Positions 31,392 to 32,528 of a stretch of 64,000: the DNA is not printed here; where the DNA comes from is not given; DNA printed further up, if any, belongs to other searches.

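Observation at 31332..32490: Orphan PmoC/AmoC-family gene (copper membrane monooxygenase subunit C) with no A/B partners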

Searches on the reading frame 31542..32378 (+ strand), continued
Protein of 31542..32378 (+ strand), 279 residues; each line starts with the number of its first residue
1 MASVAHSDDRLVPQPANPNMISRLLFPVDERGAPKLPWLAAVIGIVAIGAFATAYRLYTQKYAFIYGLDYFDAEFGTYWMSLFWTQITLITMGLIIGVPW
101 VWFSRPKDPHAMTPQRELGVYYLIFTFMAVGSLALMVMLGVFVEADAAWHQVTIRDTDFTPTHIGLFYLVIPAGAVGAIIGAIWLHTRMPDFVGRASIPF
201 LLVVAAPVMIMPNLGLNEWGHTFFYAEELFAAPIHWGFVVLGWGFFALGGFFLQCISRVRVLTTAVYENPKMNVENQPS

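Call 42: search_protein_families(library=pfam, proteins=[L047:6264-6770:-, L047:6263-7177:+, L047:6434-7120:-, L047:7177-8382:-, L047:8401-9087:-, L047:8422-9087:+, L047:9097-9672:-, L047:9280-9795:+, L047:10975-12525:+, L047:11131-13029:-], max_evalue=0.001)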
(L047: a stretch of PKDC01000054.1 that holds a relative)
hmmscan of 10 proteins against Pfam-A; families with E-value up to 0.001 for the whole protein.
L047:6264-6770:- (169 aa): 0 families

L047:6263-7177:+ (305 aa): 4 families
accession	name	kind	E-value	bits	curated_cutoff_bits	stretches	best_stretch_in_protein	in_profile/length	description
PF12697.13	Abhydrolase_6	-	6.6e-15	56.8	26.3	1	42-295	3-216/217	Alpha/beta hydrolase family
PF00561.26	Abhydrolase_1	-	2.3e-13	50.8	25.8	1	40-283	3-239/245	alpha/beta hydrolase fold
PF12146.15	Hydrolase_4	-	4.9e-11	42.8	27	1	40-254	7-201/239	Serine aminopeptidase, S33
PF00756.26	Esterase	-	4.1e-05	23.9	22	1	91-183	100-172/251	Putative esterase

L047:6434-7120:- (229 aa): 0 families

L047:7177-8382:- (402 aa): 2 families
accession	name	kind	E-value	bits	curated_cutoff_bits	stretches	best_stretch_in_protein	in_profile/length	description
PF07690.21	MFS_1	-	3.4e-45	154.9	33.4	2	31-283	2-263/347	Major Facilitator Superfamily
PF00083.30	Sugar_tr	-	1.5e-05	24.5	22.3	1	15-105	246-332/452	Sugar (and other) transporter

L047:8401-9087:- (229 aa): 0 families

L047:8422-9087:+ (222 aa): 2 families
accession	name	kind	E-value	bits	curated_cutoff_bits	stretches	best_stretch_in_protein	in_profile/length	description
PF00881.29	Nitroreductase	-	1e-23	84.8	23.5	1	7-196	1-167/167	Nitroreductase family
PF14512.11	TM1586_NiRdase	-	1.3e-07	31.9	27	0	110-198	50-134/215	Putative TM nitroreductase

L047:9097-9672:- (192 aa): 2 families
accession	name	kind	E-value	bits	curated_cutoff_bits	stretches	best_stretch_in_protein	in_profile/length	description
PF01169.24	GDT1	-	2.8e-44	149.8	27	2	106-180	2-75/75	Divalent cation/proton antiporter GDT1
PF01925.25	TauE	-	7.1e-06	26.3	32.6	0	26-112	48-135/237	Sulfite exporter TauE/SafE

L047:9280-9795:+ (172 aa): 0 families

L047:10975-12525:+ (517 aa): 0 families

L047:11131-13029:- (633 aa): 5 families
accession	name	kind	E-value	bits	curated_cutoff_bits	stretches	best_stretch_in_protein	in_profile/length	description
PF09382.16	RQC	-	5.1e-40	136.3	23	1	436-546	1-111/114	RQC domain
PF00570.28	HRDC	-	1.8e-24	85.9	23.8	1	562-628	2-68/68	HRDC domain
PF00270.35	DEAD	-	2.4e-21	76.6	26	1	59-214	4-161/167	DEAD/DEAH box helicase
PF16124.10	RecQ_Zn_bind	-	3.9e-20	72.8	25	1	373-434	2-66/66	RecQ zinc-binding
PF00271.37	Helicase_C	-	2.2e-19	70.1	23.5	1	255-361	5-110/110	Helicase conserved C-terminal domain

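Call 49: find_homologous_proteins(query=L017:13256-14071:+, max_evalue=1e-10)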
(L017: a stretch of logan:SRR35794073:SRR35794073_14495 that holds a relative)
Query L017:13256-14071:+ (272 aa): 146 proteins with E <= 1e-10 among 1179 candidates; the best 120 are listed.
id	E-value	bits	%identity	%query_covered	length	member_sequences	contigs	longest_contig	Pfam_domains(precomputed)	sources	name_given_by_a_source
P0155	4.6e-182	622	100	100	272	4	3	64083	PF02461.22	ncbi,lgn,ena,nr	ncbi:MAG TPA: methane monooxygenase/ammonia monooxygenase subunit A [Gammaproteobacteria bacterium]|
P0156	8.2e-124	431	70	100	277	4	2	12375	PF02461.22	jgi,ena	-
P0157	1.2e-123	430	69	100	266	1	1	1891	PF02461.22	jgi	jgi:methane/ammonia monooxygenase subunit A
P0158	9.8e-123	427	67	100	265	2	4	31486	PF02461.22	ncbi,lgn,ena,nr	ncbi:MAG: methane monooxygenase/ammonia monooxygenase subunit A [Pseudomonadota bacterium]|nr:methan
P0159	5.5e-122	425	67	100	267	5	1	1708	PF02461.22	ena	-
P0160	1.0e-121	424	68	95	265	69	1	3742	PF02461.22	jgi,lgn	-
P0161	1.5e-121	423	71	94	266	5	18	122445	PF02461.22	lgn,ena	-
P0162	5.4e-121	422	68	100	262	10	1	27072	PF02461.22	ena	-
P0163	8.3e-118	411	67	95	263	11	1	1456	PF02461.22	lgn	-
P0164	6.2e-115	402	65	94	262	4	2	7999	PF02461.22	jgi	-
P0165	1.3e-114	401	63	97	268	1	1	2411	PF02461.22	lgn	-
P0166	3.2e-114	399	67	89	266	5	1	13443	PF02461.22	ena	-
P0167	3.9e-113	396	64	99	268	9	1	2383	PF02461.22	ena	-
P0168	4.1e-113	396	64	99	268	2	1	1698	PF02461.22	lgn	-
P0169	6.4e-113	395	63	97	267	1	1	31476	PF02461.22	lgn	-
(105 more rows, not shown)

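Call 50: list_cluster_members(proteins=[P0155, L017:14122-15426:+, L017:11618-12436:+, P0129])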
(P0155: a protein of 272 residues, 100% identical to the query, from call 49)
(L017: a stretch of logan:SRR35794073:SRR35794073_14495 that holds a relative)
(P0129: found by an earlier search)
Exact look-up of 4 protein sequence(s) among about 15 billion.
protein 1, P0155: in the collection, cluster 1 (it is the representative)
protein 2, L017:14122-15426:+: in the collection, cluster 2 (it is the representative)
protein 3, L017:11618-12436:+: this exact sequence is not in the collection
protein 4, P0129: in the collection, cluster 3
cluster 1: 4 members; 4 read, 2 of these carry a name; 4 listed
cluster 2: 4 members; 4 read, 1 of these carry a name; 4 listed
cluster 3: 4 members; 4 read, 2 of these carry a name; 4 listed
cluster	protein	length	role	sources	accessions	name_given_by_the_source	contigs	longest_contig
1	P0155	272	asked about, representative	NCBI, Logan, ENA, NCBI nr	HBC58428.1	MAG TPA: methane monooxygenase/ammonia monooxygenase subunit A [Gammaproteobacteria ... | methane monooxygenase/ammonia monooxygenase subunit A [Gammaproteobacteria bacterium]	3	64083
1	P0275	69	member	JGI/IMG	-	methane/ammonia monooxygenase subunit A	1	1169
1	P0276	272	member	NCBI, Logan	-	-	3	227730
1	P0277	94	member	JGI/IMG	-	-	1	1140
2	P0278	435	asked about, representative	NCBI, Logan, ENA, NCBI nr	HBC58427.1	MAG TPA: methane monooxygenase/ammonia monooxygenase subunit B [Gammaproteobacteria ... | methane monooxygenase/ammonia monooxygenase subunit B [Gammaproteobacteria bacterium]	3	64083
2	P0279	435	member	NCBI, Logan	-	-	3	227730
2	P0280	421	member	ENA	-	-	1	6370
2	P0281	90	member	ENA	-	-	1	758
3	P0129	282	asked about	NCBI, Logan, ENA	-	-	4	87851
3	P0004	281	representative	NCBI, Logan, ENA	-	-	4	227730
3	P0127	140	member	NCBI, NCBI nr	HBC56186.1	MAG TPA: methane monooxygenase/ammonia monooxygenase subunit C, partial ... | methane monooxygenase/ammonia monooxygenase subunit C [Gammaproteobacteria bacterium]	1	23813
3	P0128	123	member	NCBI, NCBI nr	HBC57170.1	MAG TPA: methane monooxygenase/ammonia monooxygenase subunit C, partial ... | methane monooxygenase/ammonia monooxygenase subunit C [Gammaproteobacteria bacterium]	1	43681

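Call 64: find_related_loci(query=A1, collection=viral_contigs, flank=5000)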
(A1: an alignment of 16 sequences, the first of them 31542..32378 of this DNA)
Query A1 (279 aa) in viral_contigs; peptide patterns used: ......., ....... (x = any residue, [..] = any of these).
58 stretches matched a pattern; 2 encode a relative of the query (tblastn E <= 1e-3); 2 distinct loci.
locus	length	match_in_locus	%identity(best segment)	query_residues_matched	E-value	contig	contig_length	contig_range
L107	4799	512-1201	46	40-272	3e-60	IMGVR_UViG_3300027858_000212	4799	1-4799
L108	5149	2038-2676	45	56-269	1e-55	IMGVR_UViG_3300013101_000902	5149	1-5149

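Call 68: search_protein_families(library=pfam, proteins=[L017:15645-16175:+, L017:18012-18803:+, L017:18820-19752:+, L017:6992-7723:-, L017:2723-3418:-, L018:9765-9938:+], max_evalue=0.01)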
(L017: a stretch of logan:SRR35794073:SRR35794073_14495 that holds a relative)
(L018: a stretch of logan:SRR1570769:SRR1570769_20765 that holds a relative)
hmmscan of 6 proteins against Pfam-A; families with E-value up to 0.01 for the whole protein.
L017:15645-16175:+ (177 aa): 0 families

L017:18012-18803:+ (264 aa): 1 family
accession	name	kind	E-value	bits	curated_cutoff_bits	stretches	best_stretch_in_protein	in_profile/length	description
PF07731.20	Cu-oxidase_2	-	0.0042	17.3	20.4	1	192-216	111-135/137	Multicopper oxidase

L017:18820-19752:+ (311 aa): 0 families

L017:6992-7723:- (244 aa): 0 families

L017:2723-3418:- (232 aa): 0 families

L018:9765-9938:+ (58 aa): 0 families

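Call 72: predict_structure(alignment_id=A3)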
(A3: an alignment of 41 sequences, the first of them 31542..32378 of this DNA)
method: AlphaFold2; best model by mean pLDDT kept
length: 279 residues; sequences in the alignment: 41
mean_pLDDT: 80.5   pTM: 0.79
mean pLDDT of the five models: 80.5, 80.3, 78.5, 78.4, 77.9
residues with pLDDT >= 90: 133; 70-90: 77; 50-70: 35; < 50: 34
segments of 3 or more residues with pLDDT < 50: 1-9, 213-227, 229-234, 276-278
pLDDT, mean of each block of 10 residues (from residue 1): 41 70 93 93 95 90 74 84 91 97 94 92 95 89 81 67 81 93 95 93 88 47 44 61 90 94 70 50
secondary structure, 60 per line:
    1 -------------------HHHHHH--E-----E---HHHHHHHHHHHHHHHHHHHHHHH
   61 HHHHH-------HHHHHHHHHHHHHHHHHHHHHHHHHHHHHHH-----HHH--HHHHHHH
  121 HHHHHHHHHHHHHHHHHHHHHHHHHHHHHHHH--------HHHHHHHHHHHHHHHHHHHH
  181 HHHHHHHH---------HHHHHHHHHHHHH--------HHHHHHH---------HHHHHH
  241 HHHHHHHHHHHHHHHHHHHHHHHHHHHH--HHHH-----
elements in order: H20-25 H38-65 H73-103 H114-152 H161-188 H198-210 H219-225 H235-268 H271-274

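Call 74: fold_search(model_id=the predicted structure, library=pdb)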
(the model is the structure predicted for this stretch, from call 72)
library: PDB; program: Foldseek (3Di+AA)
matches with E <= 10: 86; with E <= 0.001: 20
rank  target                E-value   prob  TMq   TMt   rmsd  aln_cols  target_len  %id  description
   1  7s4m_C                4.9e-11  1.00  0.69  0.79   3.3       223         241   40  CryoEM structure of Methylocystis sp. str. Rockwell pMMO in a POPC nanodisc at 2.42 Angstrom resolution (released 2022-03-30)
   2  9pxf_G                6.9e-11  1.00  0.70  0.77   4.9       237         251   34  Ammonia monooxygenase in native membranes from N. briensis (released 2026-01-28)
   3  9leg_C                2.6e-10  1.00  0.70  0.76   6.7       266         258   32  AMO complex (released 2026-02-04)
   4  9cl1_Ba               3.0e-10  1.00  0.64  0.76   3.7       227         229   35  Particulate methane monooxygenase in 0.02% DDM (released 2025-01-08)
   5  9cl2_Ba               4.9e-10  1.00  0.62  0.71   3.9       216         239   39  Particulate methane monooxygenase in washed native membranes (released 2025-01-08)
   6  9cl6_C                5.4e-10  1.00  0.69  0.75   5.3       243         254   34  Ammonia monooxygenase in native membranes (released 2025-01-08)
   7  7s4h_C                5.9e-10  1.00  0.67  0.78   3.5       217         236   38  CryoEM structure of Methylococcus capsulatus (Bath) pMMO in a native lipid nanodisc at 2.14 Angstrom resolution (released 2022-03-30)
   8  7yzy_C                8.2e-10  1.00  0.65  0.74   4.0       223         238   37  pMMO structure from native membranes by cryoET and STA (released 2022-08-10)
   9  4pi2_C                6.4e-09  1.00  0.62  0.74   5.0       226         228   36  Crystal structure of particulate methane monooxygenase from Methylocystis sp. ATCC 49242 (Rockwell) soaked in zinc (released 2014-06-25)
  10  7s4l_C                4.1e-08  1.00  0.62  0.73   3.8       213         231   37  CryoEM structure of Methylotuvimicrobium alcaliphilum 20Z pMMO in a POPC nanodisc at 2.46 Angstrom resolution (released 2022-03-30)
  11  4phz_K                5.7e-08  1.00  0.60  0.77   4.3       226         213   32  Crystal structure of particulate methane monooxygenase from Methylocystis sp. ATCC 49242 (Rockwell) (released 2014-06-25)
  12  4phz_C                7.6e-08  1.00  0.60  0.76   4.3       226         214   32  Crystal structure of particulate methane monooxygenase from Methylocystis sp. ATCC 49242 (Rockwell) (released 2014-06-25)
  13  4pi0_C                1.0e-07  1.00  0.60  0.76   6.6       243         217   31  Crystal structure of particulate methane monooxygenase from Methylocystis sp. ATCC 49242 (Rockwell) soaked in copper (released 2014-06-25)
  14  4phz_G                1.7e-07  1.00  0.60  0.77   4.2       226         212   31  Crystal structure of particulate methane monooxygenase from Methylocystis sp. ATCC 49242 (Rockwell) (released 2014-06-25)
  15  4pi0_G                3.2e-07  1.00  0.55  0.71  12.7       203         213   33  Crystal structure of particulate methane monooxygenase from Methylocystis sp. ATCC 49242 (Rockwell) soaked in copper (released 2014-06-25)
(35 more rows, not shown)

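Call 78: find_encoding_contigs(protein=P0049, flank=6000, max_places=8)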
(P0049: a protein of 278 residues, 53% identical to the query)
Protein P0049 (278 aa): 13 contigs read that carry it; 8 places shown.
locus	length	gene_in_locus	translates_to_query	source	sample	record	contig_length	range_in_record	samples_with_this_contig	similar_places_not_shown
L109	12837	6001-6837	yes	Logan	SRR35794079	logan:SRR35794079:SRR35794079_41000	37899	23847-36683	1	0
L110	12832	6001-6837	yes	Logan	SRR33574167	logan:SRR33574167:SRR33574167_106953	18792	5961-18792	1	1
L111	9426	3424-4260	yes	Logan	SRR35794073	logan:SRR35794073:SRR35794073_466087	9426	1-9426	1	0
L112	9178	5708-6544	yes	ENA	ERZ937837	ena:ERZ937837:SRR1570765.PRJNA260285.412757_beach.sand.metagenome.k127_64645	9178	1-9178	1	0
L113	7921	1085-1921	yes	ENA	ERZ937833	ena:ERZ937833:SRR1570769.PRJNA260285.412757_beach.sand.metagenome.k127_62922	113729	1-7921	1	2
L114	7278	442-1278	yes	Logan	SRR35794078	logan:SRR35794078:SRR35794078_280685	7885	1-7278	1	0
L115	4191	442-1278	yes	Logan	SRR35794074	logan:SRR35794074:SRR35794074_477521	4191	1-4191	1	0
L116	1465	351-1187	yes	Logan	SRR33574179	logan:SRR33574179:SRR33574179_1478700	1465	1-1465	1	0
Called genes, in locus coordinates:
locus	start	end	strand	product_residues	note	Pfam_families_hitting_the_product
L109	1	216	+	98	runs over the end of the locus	-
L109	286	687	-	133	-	PF00581:Rhodanese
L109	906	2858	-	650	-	PF09826:Beta_propel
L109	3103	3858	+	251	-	-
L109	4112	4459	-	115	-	-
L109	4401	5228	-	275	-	PF20112:DUF6502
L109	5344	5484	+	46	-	-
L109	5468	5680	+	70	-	-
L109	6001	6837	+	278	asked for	PF04896:AmoC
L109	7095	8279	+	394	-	PF13088:BNR_2 (faint), PF02012:BNR (faint), PF15902:Sortilin-Vps10 (faint)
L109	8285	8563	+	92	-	-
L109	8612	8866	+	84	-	-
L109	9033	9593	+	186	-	PF13302:Acetyltransf_3, PF00583:Acetyltransf_1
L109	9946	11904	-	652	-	PF01979:Amidohydro_1 (weak), PF07969:Amidohydro_3 (weak)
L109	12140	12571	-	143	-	PF00571:CBS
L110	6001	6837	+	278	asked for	PF04896:AmoC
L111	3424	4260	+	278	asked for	PF04896:AmoC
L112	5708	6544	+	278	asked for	PF04896:AmoC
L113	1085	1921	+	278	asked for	PF04896:AmoC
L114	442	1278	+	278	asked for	PF04896:AmoC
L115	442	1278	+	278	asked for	PF04896:AmoC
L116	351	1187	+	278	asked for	PF04896:AmoC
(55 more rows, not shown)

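Call 79: find_encoding_contigs(protein=P0035, flank=6000, max_places=8)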
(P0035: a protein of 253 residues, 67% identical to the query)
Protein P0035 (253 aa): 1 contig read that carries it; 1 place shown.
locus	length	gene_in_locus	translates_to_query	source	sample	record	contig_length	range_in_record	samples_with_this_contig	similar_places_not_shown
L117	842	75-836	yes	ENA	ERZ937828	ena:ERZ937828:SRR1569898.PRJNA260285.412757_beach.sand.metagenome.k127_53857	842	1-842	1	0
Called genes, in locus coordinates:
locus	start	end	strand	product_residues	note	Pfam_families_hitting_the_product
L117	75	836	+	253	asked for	PF04896:AmoC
